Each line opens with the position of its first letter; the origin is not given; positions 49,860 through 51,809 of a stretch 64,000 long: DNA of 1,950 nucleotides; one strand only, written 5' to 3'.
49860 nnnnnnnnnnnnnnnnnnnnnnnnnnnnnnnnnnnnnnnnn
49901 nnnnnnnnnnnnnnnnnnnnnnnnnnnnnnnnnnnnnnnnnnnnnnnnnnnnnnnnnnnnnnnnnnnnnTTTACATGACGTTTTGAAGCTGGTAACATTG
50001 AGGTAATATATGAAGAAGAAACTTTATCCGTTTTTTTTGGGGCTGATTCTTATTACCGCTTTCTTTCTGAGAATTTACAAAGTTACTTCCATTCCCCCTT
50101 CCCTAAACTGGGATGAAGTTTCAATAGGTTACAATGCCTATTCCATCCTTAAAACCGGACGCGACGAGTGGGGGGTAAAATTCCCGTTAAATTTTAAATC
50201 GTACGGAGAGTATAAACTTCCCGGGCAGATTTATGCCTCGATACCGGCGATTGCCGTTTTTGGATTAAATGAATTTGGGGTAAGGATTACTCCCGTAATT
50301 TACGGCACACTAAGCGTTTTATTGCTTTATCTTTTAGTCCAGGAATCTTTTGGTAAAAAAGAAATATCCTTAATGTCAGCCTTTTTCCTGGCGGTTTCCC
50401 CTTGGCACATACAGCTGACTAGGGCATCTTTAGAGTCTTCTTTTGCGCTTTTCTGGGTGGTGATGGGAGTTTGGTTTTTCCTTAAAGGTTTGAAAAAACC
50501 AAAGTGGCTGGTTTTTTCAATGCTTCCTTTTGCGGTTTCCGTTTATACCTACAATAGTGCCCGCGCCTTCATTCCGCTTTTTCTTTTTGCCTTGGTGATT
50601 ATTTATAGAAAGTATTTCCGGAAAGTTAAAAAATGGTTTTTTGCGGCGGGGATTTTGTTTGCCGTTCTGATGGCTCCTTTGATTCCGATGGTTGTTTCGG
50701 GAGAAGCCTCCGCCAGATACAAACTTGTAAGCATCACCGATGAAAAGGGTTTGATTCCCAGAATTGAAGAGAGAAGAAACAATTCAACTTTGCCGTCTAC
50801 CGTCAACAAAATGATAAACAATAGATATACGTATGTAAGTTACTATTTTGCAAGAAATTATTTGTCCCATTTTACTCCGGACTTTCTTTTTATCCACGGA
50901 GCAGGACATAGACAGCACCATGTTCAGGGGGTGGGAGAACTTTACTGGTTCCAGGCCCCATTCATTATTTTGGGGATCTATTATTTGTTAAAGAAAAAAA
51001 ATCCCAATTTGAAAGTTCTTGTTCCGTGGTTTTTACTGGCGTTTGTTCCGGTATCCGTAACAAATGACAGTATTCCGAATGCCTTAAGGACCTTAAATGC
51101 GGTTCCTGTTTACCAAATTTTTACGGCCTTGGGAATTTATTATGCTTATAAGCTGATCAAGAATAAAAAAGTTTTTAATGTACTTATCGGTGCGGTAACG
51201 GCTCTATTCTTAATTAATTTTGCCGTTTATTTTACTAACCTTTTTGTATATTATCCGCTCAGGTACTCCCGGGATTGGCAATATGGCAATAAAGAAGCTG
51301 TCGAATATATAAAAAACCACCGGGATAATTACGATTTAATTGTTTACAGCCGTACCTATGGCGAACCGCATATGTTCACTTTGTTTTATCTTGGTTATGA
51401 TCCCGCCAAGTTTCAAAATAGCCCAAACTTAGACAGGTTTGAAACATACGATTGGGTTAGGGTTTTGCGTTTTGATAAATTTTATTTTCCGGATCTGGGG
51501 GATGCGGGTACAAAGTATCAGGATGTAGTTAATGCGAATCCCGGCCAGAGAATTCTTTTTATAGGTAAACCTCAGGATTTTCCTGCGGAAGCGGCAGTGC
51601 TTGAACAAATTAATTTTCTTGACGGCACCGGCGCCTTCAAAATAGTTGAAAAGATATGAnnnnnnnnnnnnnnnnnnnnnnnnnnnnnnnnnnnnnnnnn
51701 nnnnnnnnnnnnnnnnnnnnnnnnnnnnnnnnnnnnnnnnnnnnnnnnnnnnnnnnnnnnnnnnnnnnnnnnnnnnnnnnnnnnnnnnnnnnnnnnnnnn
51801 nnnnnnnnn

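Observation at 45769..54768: Four-member GT-C family A with a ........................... loop, arranged as three tandem copies plus one inverted copy, and a truncated relative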

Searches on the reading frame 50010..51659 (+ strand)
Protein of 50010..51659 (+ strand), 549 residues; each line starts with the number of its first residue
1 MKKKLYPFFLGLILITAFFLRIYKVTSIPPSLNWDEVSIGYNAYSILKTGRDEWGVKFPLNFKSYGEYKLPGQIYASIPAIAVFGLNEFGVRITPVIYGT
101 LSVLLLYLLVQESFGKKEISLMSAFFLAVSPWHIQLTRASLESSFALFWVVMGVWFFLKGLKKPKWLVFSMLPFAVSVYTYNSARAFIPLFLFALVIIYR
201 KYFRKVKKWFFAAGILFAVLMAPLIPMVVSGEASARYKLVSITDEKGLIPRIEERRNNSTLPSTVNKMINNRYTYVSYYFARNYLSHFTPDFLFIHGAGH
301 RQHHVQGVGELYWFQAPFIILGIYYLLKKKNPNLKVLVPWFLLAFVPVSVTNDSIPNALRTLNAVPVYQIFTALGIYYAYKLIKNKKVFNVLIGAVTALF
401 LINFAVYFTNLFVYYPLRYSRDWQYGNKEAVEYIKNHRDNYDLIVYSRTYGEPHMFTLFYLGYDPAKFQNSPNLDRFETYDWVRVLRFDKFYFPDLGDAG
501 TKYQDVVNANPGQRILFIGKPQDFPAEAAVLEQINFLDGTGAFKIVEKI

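Call 4: search_protein_families(library=pfam, proteins=[window:50010-51659:+], max_evalue=0.01)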
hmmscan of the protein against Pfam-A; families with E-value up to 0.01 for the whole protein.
window:50010-51659:+ (549 aa): 2 families
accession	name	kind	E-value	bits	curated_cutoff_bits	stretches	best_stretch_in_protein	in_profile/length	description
PF13231.12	PMT_2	-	2.4e-14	54.3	26.1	1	81-222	14-156/160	Dolichyl-phosphate-mannose-protein mannosyltransferase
PF02366.24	PMT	-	1.1e-08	35.4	22.7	1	13-217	3-219/245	Dolichyl-phosphate-mannose-protein mannosyltransferase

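Call 10: find_encoding_contigs(protein=window:50010-51659:+, flank=10000, max_places=6)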
Protein window:50010-51659:+ (549 aa): 1 contig read that carries it; 1 place shown.
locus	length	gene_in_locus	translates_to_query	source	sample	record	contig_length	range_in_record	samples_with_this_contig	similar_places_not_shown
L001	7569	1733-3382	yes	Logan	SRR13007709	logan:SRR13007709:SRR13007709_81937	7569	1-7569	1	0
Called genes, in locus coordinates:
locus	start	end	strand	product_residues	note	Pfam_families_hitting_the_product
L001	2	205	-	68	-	?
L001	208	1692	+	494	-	PF13231:PMT_2, PF02366:PMT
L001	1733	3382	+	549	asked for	PF02366:PMT, PF13231:PMT_2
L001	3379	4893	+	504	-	PF13231:PMT_2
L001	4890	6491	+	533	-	PF13231:PMT_2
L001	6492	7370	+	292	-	PF00535:Glycos_transf_2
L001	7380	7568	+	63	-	?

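Call 11: find_homologous_proteins(query=window:50010-51659:+)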
Query window:50010-51659:+ (549 aa): 2959 proteins with E <= 0.001 among 8000 candidates; the best 120 are listed.
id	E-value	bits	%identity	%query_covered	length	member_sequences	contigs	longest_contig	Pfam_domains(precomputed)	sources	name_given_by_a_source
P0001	0.0e+0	1010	80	100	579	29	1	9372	PF02366.25,PF13231.13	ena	-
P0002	7.8e-296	1000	79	100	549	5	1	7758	PF02366.25,PF13231.13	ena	-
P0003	1.0e-294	997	78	100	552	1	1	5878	PF02366.25,PF13231.13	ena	-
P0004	1.1e-293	993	78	100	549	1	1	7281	PF02366.25,PF13231.13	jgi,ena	jgi:4-amino-4-deoxy-L-arabinose transferase-like glycosyltransferase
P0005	1.2e-293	993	78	100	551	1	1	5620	PF02366.25,PF13231.13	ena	-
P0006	5.4e-293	991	78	100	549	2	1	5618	PF02366.25,PF13231.13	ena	-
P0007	1.5e-292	990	78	100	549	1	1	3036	PF02366.25,PF13231.13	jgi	jgi:4-amino-4-deoxy-L-arabinose transferase-like glycosyltransferase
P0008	1.6e-292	989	77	100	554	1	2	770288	PF02366.25,PF13231.13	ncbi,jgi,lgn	-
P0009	5.5e-292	988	78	100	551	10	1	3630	PF02366.25,PF13231.13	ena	-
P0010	1.0e-291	987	77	100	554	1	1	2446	PF02366.25,PF13231.13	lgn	-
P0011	2.6e-291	985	78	100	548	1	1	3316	PF02366.25,PF13231.13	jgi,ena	-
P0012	1.2e-290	983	77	100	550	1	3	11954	PF02366.25,PF13231.13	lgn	-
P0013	3.2e-289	979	76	100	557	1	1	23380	PF02366.25,PF13231.13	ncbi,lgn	-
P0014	3.2e-285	965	76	100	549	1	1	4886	PF02366.25,PF13231.13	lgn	-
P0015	7.9e-284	961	76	98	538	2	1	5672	PF02366.25,PF13231.13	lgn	-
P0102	1.6e-246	838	68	98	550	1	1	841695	PF02366.25,PF13231.13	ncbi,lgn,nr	ncbi:MAG: glycosyltransferase family 39 protein [bacterium]|nr:MAG: glycosyltransferase family 39 pr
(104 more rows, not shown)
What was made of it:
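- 50010..51659 (+): Family member (549 aa). Loop motif 50094-50195; C-terminal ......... 51621-51647. Orthologs 65-80% identical (call 11).
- Closest known: Protein O-mannosyltransferases. Same: Public sources call the orthologs 'glycosyltransferase family 39 protein' (call 11).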

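Call 13: find_encoding_contigs(protein=P0008, flank=10000, max_places=2)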
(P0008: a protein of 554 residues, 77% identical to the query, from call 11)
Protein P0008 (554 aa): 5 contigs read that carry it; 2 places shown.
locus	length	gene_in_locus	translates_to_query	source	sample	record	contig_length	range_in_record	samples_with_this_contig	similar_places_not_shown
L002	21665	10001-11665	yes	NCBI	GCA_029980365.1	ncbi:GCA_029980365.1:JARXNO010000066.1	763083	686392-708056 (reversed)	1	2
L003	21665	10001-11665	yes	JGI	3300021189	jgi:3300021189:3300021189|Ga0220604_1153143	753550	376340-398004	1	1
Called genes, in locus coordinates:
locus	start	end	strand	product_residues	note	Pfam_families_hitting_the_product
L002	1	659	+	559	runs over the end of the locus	-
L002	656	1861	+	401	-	PF09594:GT87 (weak)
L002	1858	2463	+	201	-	-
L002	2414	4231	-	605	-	-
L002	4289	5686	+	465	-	PF13231:PMT_2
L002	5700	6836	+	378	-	-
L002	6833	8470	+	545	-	PF02366:PMT, PF13231:PMT_2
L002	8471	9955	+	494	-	PF02366:PMT, PF13231:PMT_2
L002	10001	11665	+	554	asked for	PF02366:PMT, PF13231:PMT_2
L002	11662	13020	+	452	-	PF02366:PMT (weak)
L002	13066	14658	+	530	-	PF13231:PMT_2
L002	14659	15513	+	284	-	PF00535:Glycos_transf_2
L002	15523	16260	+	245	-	PF00106:adh_short, PF01370:Epimerase, PF08659:KR, PF13561:adh_short_C2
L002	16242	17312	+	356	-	PF13579:Glyco_trans_4_4 (faint), PF13439:Glyco_transf_4, PF00534:Glycos_transf_1, PF13692:Glyco_trans_1_4, PF20706:GT4-conflict (weak), PF13524:Glyco_trans_1_2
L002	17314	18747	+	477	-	PF09852:DUF2079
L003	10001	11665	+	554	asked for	PF02366:PMT, PF13231:PMT_2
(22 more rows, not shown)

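Call 14: find_encoding_contigs(protein=P0102, flank=10000, max_places=2)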
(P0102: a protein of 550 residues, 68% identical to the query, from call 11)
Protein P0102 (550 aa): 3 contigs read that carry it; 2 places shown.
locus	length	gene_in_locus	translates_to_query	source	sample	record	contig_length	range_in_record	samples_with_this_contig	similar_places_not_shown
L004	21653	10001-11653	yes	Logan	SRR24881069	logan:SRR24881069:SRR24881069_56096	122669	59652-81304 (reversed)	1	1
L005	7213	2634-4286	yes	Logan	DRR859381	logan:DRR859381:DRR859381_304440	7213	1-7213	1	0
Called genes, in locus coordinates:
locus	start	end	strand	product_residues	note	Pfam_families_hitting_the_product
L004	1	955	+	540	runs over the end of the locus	-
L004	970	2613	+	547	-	PF13231:PMT_2 (weak)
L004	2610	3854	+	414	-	PF09594:GT87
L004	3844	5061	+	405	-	-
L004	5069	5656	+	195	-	-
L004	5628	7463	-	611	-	-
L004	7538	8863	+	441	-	PF13231:PMT_2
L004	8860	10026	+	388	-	PF13231:PMT_2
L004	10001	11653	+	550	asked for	PF02366:PMT, PF13231:PMT_2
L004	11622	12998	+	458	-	PF13231:PMT_2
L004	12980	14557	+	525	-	PF02366:PMT, PF13231:PMT_2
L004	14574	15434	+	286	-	PF00535:Glycos_transf_2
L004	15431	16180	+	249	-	PF00106:adh_short, PF01370:Epimerase (faint), PF02719:Polysacc_synt_2 (weak), PF08659:KR, PF13561:adh_short_C2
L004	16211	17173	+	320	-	PF13439:Glyco_transf_4, PF00534:Glycos_transf_1, PF13692:Glyco_trans_1_4, PF20706:GT4-conflict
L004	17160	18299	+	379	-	-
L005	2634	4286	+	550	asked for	PF02366:PMT, PF13231:PMT_2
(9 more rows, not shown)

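Call 26: search_solved_structures(query=A1, max_evalue=1, show_alignments=2)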
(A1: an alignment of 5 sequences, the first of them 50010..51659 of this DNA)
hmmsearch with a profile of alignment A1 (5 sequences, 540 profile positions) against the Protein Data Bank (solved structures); distinct sequences matched with E-value up to 1: 1.
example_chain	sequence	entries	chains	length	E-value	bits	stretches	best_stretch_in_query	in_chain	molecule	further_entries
5ezm_A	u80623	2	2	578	1.3e-08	37.3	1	68-228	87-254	4-amino-4-deoxy-L-arabinose transferase or related glycosyltransferases of PMT family | 4-amino-4-deoxy-L-arabinose (L-Ara4N) transferase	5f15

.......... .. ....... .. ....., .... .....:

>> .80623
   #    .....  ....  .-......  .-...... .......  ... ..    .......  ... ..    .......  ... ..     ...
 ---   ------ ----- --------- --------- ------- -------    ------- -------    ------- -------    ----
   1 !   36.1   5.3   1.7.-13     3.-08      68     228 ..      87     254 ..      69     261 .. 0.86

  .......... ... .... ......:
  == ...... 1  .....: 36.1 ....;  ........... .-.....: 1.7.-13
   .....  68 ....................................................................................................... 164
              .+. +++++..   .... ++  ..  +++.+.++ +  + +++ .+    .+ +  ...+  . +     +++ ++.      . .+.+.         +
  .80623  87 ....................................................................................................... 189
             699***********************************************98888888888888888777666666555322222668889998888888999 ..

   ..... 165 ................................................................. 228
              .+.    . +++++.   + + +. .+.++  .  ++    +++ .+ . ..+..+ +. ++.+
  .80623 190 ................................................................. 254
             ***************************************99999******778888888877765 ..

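Call 35: search_protein_families(library=ncbifam, proteins=[window:50010-51659:+], max_evalue=0.01)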
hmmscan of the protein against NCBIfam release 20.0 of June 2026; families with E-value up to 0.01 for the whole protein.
window:50010-51659:+ (549 aa): 1 family
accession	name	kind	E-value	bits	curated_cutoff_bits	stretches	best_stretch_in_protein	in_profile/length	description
NF009784.2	PRK13279.1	equivalog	6.4e-05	21.7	567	1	81-224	73-222/539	lipid IV(A) 4-amino-4-deoxy-L-arabinosyltransferase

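Call 48: predict_structure(alignment_id=A4)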
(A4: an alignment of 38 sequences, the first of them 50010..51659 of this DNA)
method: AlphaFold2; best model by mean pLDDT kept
length: 549 residues; sequences in the alignment: 38
mean_pLDDT: 89.9   pTM: 0.90
mean pLDDT of the five models: 89.9, 88.9, 88.5, 86.1, 84.9
residues with pLDDT >= 90: 372; 70-90: 138; 50-70: 39; < 50: 0
segments of 3 or more residues with pLDDT < 50: none
pLDDT, mean of each block of 10 residues (from residue 1): 83 98 94 91 95 85 73 91 96 95 98 97 98 89 91 98 97 93 88 98 97 96 77 56 65 79 82 80 90 86 81 96 97 97 89 74 95 98 95 96 94 91 93 96 94 93 94 79 82 92 94 95 89 94 91
secondary structure, 60 per line:
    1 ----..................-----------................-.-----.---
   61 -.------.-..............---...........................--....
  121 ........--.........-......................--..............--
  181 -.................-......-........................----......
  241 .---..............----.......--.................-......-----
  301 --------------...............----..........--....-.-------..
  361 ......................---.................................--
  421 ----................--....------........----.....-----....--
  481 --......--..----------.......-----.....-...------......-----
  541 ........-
elements in order: H5-22 H34-49 H71-84 H88-114 H117-128 H131-139 H141-162 H165-178 H182-198 H200-205 H207-230 H235-240 H245-258 H263-269 H272-288 H290-295 H315-329 H334-343 H346-349 H359-382 H386-418 H425-440 E443-446 H453-460 H465-469 E475-478 E483-488 H503-509 E515-519 E530-535 E541-548
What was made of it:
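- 50010..51659 (+): AlphaFold pLDDT 89.9, pTM 0.90 (call 48).
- On GT-C fold, PMT_2/ArnT-like (the four proteins plus 44341): The AlphaFold model of the 549-aa protein has pLDDT 89.9 (call 48).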

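Call 50: fold_search(model_id=the predicted structure, library=pdb)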
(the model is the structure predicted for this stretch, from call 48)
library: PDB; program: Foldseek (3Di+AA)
matches with E <= 10: 181; with E <= 0.001: 24
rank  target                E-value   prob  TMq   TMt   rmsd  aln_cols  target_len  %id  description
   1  7e9s_A                2.9e-08  1.00  0.48  0.32  13.2       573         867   15  Archaeal oligosaccharyltransferase AglB from Archaeoglobus fulgidus in complex with an inhibitory peptide and a dolich (released 2021-09-08)
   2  3wak                  3.8e-08  1.00  0.49  0.33  12.8       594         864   14  Crystal structure of the Archaeoglobus fulgidus oligosaccharyltransferase (O29867_ARCFU) in the apo form (released 2013-10-30)
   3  3waj                  1.0e-07  1.00  0.47  0.34  12.3       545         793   15  Crystal structure of the Archaeoglobus fulgidus oligosaccharyltransferase (O29867_ARCFU) complex with Zn and sulfate (released 2013-10-30)
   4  8b6l_I                1.2e-07  1.00  0.50  0.41  12.3       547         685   12  Subtomogram average of the human Sec61-TRAP-OSTA-translocon (released 2022-12-07)
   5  5gmy_A                1.6e-07  1.00  0.49  0.34  12.7       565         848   16  Crystal structure of the Archaeoglobus fulgidus oligosaccharyltransferase (O29867_ARCFU) tethered with an acceptor pep (released 2017-02-01)
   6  5f15                  3.0e-07  1.00  0.59  0.60   8.8       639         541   12  Crystal Structure of ArnT from Cupriavidus metallidurans bound to Undecaprenyl phosphate (released 2016-02-17)
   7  5ezm                  3.1e-07  1.00  0.58  0.59  10.3       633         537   11  Crystal Structure of ArnT from Cupriavidus metallidurans in the apo state (released 2016-02-17)
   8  6s7o_A                3.9e-07  1.00  0.51  0.44  12.2       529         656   13  Cryo-EM structure of human oligosaccharyltransferase complex OST-A (released 2019-12-18)
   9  9n9j_I                8.2e-07  1.00  0.52  0.42  12.0       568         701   13  Structure of a GRP94 folding intermediate engaged with a CCDC134- and FKBP11-bound secretory translocon (released 2025-11-19)
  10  8agc_A                1.1e-06  1.00  0.50  0.41  12.9       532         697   14  Structure of yeast oligosaccharylransferase complex with lipid-linked oligosaccharide and non-acceptor peptide bound (released 2022-12-07)
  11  6s7t_A                1.2e-06  1.00  0.52  0.42  11.8       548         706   14  Cryo-EM structure of human oligosaccharyltransferase complex OST-B (released 2019-12-18)
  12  9i5k_A                2.3e-06  1.00  0.46  0.51  12.4       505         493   14  Structure of the Chaetomium thermophilum Pmt4 homodimer (C2 symmetry) (released 2025-12-24)
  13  6gxc_A                2.9e-06  1.00  0.50  0.40  13.8       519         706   10  Bacterial oligosaccharyltransferase PglB in complex with an inhibitory peptide and a reactive lipid-linked oligosaccha (released 2018-11-14)
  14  5ogl_A                8.0e-06  1.00  0.51  0.41  14.0       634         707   10  Structure of bacterial oligosaccharyltransferase PglB in complex with an acceptor peptide and an lipid-linked oligosac (released 2017-10-25)
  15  3rce_A                8.7e-06  1.00  0.50  0.42  14.2       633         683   10  Bacterial oligosaccharyltransferase PglB (released 2011-06-15)
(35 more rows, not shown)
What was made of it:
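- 50010..51659 (+): ArnT 5F15 TM-score 0.59/0.60 (call 50).
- On GT-C fold, PMT_2/ArnT-like (the four proteins plus 44341): Its 24 Foldseek matches with E<=0.001 are all GT-C enzymes, and ArnT gives TM-score 0.59/0.60 (call 50).
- Closest known: ArnT. Same: It is the best global structural match: TM-score 0.59/0.60 over about 635 columns, including the C-terminal outside domain (call 50).
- Closest known: Protein O-mannosyltransferases. Different: Foldseek matches to PMTs are partial (TM-score about 0.32, roughly 265-295 columns; call 50).
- High-confidence models with a GT-C fold, ArnT the best global match: calls 48, 50.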
